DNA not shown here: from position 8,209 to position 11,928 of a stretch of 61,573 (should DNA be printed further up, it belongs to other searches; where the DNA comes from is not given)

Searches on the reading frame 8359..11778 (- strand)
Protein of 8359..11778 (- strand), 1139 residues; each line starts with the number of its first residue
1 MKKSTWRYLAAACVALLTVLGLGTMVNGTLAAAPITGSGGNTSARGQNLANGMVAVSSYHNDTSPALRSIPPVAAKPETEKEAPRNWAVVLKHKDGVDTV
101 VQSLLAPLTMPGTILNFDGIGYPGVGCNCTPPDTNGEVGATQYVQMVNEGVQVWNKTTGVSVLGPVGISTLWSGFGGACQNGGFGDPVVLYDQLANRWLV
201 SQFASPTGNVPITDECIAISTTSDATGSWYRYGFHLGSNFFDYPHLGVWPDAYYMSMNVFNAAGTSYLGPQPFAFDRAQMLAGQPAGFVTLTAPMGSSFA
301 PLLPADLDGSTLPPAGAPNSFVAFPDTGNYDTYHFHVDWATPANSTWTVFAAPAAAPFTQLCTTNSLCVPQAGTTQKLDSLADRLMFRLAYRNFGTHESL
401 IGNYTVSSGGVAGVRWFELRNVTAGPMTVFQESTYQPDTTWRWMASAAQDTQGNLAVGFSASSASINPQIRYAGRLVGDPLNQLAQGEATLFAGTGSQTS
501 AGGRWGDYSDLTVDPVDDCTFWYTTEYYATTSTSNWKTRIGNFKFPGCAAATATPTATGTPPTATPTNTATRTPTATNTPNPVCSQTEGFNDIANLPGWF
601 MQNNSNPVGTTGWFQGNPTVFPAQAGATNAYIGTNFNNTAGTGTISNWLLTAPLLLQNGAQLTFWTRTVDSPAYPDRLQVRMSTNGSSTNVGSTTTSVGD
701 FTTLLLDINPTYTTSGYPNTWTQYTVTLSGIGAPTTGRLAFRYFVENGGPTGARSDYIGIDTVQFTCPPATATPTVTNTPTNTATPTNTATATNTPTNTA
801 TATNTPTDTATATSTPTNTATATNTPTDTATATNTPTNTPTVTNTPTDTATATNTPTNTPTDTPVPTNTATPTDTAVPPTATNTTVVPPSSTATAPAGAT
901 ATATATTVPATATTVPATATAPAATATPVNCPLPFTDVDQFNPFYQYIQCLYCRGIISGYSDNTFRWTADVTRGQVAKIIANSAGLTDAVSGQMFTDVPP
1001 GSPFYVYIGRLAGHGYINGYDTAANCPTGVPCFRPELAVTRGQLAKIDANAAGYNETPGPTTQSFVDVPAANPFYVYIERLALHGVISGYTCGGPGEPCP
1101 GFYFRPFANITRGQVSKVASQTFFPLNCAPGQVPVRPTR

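Call 44: search_protein_families(library=pfam, proteins=[window:8359-11778:-], max_evalue=0.001)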
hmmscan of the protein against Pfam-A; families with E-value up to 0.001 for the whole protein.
window:8359-11778:- (1139 aa): 1 family
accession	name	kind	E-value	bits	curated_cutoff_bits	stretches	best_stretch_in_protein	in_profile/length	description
PF00395.25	SLH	-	1.4e-18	67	20.8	2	934-977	1-44/44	S-layer homology domain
